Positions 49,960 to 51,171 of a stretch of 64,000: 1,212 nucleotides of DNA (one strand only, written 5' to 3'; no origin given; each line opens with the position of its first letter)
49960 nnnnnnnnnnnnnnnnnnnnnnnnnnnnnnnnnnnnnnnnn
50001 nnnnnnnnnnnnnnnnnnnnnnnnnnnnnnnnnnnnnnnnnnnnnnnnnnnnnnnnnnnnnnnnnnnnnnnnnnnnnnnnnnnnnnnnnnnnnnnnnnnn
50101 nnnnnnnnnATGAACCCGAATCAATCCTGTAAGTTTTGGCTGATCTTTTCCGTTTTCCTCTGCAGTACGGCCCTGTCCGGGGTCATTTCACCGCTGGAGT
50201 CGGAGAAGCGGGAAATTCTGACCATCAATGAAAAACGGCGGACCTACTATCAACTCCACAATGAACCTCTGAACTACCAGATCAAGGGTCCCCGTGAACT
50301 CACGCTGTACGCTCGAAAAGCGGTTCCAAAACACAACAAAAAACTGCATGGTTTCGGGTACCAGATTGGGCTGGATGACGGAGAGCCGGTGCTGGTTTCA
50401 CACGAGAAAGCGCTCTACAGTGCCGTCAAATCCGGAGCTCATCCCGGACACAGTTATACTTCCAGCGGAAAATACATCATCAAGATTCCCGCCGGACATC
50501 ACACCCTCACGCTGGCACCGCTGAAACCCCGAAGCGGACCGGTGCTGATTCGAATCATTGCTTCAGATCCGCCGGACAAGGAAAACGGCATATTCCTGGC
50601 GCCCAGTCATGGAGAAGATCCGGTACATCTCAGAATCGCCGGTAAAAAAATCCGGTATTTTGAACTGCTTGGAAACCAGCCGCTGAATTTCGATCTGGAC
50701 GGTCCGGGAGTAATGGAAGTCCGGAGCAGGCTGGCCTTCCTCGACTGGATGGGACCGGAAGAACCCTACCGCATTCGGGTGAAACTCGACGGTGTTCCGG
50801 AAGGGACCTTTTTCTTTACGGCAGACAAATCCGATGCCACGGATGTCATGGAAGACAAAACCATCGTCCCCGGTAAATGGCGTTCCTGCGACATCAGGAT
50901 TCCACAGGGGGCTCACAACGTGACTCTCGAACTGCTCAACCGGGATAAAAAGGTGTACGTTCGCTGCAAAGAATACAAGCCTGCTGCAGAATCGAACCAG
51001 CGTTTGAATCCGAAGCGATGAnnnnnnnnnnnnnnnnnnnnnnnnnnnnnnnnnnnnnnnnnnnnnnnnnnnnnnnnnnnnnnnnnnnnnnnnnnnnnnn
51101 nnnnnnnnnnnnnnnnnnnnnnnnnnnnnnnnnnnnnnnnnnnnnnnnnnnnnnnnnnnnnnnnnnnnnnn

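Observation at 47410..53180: Poly-gamma-glutamate synthesis genes in a diderm, without PgsA, followed by a candidate outer-membrane export module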

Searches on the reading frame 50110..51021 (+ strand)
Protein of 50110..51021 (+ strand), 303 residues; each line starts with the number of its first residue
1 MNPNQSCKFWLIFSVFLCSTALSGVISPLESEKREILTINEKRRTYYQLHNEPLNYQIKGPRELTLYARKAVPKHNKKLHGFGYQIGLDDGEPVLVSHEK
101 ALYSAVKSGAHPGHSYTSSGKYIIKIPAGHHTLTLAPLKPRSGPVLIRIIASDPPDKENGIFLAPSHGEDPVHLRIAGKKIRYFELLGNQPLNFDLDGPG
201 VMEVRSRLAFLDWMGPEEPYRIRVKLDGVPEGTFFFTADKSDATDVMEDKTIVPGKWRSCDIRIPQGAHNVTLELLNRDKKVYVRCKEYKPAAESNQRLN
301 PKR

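Call 3: search_protein_families(library=pfam, proteins=[window:50110-51021:+], max_evalue=0.01)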
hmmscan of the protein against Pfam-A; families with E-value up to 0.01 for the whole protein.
window:50110-51021:+ (303 aa): 0 families

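Call 4: search_protein_families(library=ncbifam, proteins=[window:50110-51021:+], max_evalue=0.01)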
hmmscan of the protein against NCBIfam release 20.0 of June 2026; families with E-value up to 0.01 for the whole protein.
window:50110-51021:+ (303 aa): 0 families

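Call 13: find_homologous_proteins(query=window:50110-51018:+, max_evalue=0.001)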
Query window:50110-51018:+ (303 aa): 33 proteins with E <= 0.001 among 606 candidates.
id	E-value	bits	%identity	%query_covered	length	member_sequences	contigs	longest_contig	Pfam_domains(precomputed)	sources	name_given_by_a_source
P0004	3.6e-204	695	99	100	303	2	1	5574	-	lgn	-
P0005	2.0e-82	295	50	95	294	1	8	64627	-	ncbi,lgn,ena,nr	ncbi:MAG: hypothetical protein H8D46_00915 [FCB group bacterium]|nr:hypothetical protein [FCB group 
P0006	9.5e-70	253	44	90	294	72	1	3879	-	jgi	-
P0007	3.3e-69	252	44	90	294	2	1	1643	-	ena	-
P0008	6.6e-69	251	44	91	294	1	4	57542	-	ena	-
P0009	9.1e-69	250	44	91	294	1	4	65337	-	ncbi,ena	-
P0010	1.2e-68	250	44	91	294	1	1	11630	-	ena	-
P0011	1.2e-68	250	44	91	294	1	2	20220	-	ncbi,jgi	jgi:hypothetical protein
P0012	1.2e-68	250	44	90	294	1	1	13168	-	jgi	-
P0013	1.2e-68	250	44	91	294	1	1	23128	-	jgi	-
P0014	1.2e-68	250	44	90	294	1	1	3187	-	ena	-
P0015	1.3e-68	250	44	91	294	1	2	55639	-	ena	-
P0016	1.7e-68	249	44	90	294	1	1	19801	-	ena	-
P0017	1.8e-68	249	44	91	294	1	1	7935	-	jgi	-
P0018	1.8e-68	249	44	91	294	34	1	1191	-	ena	-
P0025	2.3e-66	242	44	95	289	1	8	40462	-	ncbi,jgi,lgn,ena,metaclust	metaclust:\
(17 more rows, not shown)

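Call 14: find_encoding_contigs(protein=P0005, flank=10000, max_places=2)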
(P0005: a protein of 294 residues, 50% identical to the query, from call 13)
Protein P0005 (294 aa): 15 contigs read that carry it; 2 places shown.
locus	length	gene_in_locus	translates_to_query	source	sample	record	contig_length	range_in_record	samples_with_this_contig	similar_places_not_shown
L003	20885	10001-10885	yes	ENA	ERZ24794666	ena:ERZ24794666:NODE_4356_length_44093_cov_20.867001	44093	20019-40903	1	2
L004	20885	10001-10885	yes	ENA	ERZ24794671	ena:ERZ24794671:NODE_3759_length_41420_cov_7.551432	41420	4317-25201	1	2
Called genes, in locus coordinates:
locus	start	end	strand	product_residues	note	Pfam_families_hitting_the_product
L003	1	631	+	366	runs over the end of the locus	PF20094:GWxTD_dom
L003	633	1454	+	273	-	PF01930:Cas_Cas4 (faint), PF12705:PDDEXK_1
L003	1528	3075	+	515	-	PF01841:Transglut_core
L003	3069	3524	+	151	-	PF00583:Acetyltransf_1, PF13673:Acetyltransf_10, PF13508:Acetyltransf_7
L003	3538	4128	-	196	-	PF00534:Glycos_transf_1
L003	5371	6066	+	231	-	PF01027:Bax1-I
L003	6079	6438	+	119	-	PF00903:Glyoxalase, PF12681:Glyoxalase_2 (weak)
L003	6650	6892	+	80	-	-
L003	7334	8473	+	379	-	PF08245:Mur_ligase_M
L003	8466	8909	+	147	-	PF14102:Caps_synth_CapC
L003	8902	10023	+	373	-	-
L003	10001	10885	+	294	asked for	-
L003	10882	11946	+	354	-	-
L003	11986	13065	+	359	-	-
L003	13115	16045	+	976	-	PF00404:Dockerin_1 (weak)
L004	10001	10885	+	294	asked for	-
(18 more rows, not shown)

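Call 15: find_encoding_contigs(protein=P0009, flank=10000, max_places=2)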
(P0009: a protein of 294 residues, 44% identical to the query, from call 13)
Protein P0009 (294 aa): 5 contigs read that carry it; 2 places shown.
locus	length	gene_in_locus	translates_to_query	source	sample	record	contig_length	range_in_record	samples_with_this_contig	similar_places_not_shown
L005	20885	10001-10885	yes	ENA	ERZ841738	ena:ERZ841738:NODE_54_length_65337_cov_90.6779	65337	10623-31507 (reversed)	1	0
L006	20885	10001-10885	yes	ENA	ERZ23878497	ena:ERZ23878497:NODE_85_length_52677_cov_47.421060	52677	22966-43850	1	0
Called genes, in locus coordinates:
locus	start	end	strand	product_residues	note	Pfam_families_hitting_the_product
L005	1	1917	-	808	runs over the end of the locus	PF00246:Peptidase_M14, PF13620:CarboxypepD_reg, PF18962:Por_Secre_tail, PF13860:FlgD_ig (weak)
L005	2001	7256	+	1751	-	PF08126:Propeptide_C25, PF18962:Por_Secre_tail (faint), PF01364:Peptidase_C25, PF06119:NIDO (faint), PF17803:Cadherin_4, PF17892:Cadherin_5, PF17963:Big_9, PF13860:FlgD_ig (weak)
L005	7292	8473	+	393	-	PF08245:Mur_ligase_M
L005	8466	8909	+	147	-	PF14102:Caps_synth_CapC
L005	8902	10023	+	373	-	-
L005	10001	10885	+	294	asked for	-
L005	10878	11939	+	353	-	-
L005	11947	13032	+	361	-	-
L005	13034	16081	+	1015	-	PF13860:FlgD_ig, PF18962:Por_Secre_tail (weak)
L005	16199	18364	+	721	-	PF17764:PriA_3primeBD, PF00270:DEAD, PF04851:ResIII, PF18319:Zn_ribbon_PriA, PF00271:Helicase_C (weak), PF18074:PriA_C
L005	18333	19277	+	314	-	-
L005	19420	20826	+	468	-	PF01554:MatE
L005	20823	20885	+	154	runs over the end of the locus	-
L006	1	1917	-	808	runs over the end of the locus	PF00246:Peptidase_M14, PF13620:CarboxypepD_reg (weak), PF13860:FlgD_ig (faint), PF18962:Por_Secre_tail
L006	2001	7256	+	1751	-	PF08126:Propeptide_C25, PF01364:Peptidase_C25, PF18962:Por_Secre_tail (faint), PF06119:NIDO (faint), PF17803:Cadherin_4, PF17892:Cadherin_5, PF17963:Big_9, PF13860:FlgD_ig (weak)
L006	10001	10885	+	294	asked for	-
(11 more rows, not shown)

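Call 16: find_encoding_contigs(protein=P0025, flank=10000, max_places=2)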
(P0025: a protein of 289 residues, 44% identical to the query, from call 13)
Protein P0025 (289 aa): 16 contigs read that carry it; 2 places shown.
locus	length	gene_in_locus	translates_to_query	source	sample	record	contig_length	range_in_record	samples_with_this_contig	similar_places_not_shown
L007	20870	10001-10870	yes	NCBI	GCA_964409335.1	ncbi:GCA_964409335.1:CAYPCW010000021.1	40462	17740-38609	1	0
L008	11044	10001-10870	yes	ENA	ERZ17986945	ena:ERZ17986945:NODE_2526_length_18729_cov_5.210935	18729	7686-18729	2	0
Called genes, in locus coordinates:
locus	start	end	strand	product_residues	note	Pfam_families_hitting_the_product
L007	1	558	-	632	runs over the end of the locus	-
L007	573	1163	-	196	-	-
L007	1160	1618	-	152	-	PF07963:N_methyl (weak)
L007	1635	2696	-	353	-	PF00437:T2SSE, PF13401:AAA_22 (faint)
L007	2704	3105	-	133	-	PF07963:N_methyl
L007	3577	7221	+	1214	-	PF08126:Propeptide_C25, PF01364:Peptidase_C25, PF02369:Big_1 (faint), PF06119:NIDO (faint), PF00404:Dockerin_1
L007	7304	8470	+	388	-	PF08245:Mur_ligase_M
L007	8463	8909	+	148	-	PF14102:Caps_synth_CapC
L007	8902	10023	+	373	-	-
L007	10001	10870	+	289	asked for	-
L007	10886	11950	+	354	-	-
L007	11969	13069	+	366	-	-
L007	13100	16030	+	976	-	PF00404:Dockerin_1 (weak)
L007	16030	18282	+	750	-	PF00246:Peptidase_M14, PF13620:CarboxypepD_reg (weak)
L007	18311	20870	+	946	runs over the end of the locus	PF01364:Peptidase_C25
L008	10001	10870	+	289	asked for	-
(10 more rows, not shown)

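Call 60: predict_structure(alignment_id=A6)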
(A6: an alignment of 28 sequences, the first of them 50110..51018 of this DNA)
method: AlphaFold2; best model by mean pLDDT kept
length: 303 residues; sequences in the alignment: 28
mean_pLDDT: 84.4   pTM: 0.75
mean pLDDT of the five models: 84.4, 84.2, 84.2, 84.0, 83.2
residues with pLDDT >= 90: 165; 70-90: 98; 50-70: 9; < 50: 31
segments of 3 or more residues with pLDDT < 50: 5-23, 294-303
pLDDT, mean of each block of 10 residues (from residue 1): 48 42 75 92 92 92 92 85 93 92 88 89 89 91 88 72 89 89 93 94 93 89 95 91 81 85 93 95 94 48 33
secondary structure, 60 per line:
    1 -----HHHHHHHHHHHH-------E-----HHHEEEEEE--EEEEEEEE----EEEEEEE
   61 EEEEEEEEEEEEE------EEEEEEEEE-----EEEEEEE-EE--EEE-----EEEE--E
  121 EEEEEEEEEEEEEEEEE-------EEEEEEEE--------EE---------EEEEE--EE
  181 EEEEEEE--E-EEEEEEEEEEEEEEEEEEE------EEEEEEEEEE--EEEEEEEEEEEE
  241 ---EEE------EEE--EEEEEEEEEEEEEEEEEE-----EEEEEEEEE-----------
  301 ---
elements in order: H6-17 E34-39 E42-49 E54-73 E80-88 E94-100 E106-108 E114-117 E120-137 E145-152 E172-176 E179-187 E192-210 E217-226 E229-240 E244-246 E253-255 E258-275 E281-289

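Call 63: fold_search(model_id=the predicted structure, library=pdb)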
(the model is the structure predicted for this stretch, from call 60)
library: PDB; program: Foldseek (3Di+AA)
matches with E <= 10: 1564; with E <= 0.001: 70
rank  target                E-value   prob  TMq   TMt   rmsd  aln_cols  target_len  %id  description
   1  5x7o_A                5.9e-06  1.00  0.25  0.07  20.1       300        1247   11  Crystal structure of Paenibacillus sp. 598K alpha-1,6-glucosyltransferase (released 2017-07-26)
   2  4qaw_E                8.8e-06  1.00  0.26  0.16  18.2       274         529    9  Structure of modular Xyn30D from Paenibacillus barcinonensis (released 2014-10-08)
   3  4qaw_D                1.3e-05  1.00  0.26  0.16  19.1       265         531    8  Structure of modular Xyn30D from Paenibacillus barcinonensis (released 2014-10-08)
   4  6kka_A                1.5e-05  1.00  0.26  0.24  16.3       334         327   12  Xylanase J mutant from Bacillus sp. 41M-1 (released 2019-09-04)
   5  4qaw_C                1.6e-05  1.00  0.26  0.16  17.5       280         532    8  Structure of modular Xyn30D from Paenibacillus barcinonensis (released 2014-10-08)
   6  6a5e_A                1.9e-05  1.00  0.21  0.18  18.0       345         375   10  Crystal structure of plant peptide RALF23 in complex with FER and LLG2 (released 2019-06-26)
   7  2dcj_A                2.2e-05  1.00  0.26  0.24  16.7       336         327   11  A two-domain structure of alkaliphilic XynJ from Bacillus sp. 41M-1 (released 2007-03-20)
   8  9lwg_A                2.8e-05  1.00  0.23  0.13  20.1       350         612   12  Zebrafish ovum lysosomal peptide:N-glycanase (released 2025-12-24)
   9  4qaw_H                2.9e-05  1.00  0.26  0.16  18.8       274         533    8  Structure of modular Xyn30D from Paenibacillus barcinonensis (released 2014-10-08)
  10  4qaw_B                3.2e-05  1.00  0.26  0.16  18.4       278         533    9  Structure of modular Xyn30D from Paenibacillus barcinonensis (released 2014-10-08)
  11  9h6h_B                3.4e-05  1.00  0.25  0.10  24.7       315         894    9  Bacteroides ovatus GH98 endoxylanase with Seleno-methionine substituents (released 2025-11-05)
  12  8wqp_A                3.6e-05  1.00  0.35  0.43  11.7       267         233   11  Cryo-EM structure of T. pseudonana PyShell helical tube (released 2024-10-09)
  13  9h6h_A                3.6e-05  0.99  0.22  0.09  25.1       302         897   10  Bacteroides ovatus GH98 endoxylanase with Seleno-methionine substituents (released 2025-11-05)
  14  6a5b                  3.8e-05  1.00  0.25  0.21  17.4       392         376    8  Crystal structure of plant Receptor-like Kinase FER (released 2019-06-26)
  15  9h9a                  3.8e-05  1.00  0.22  0.08  17.2       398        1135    8  native structure of the full-length pesticidal protein Cry8Ba2, from crystals formed in vivo (form 1) (released 2025-12-03)
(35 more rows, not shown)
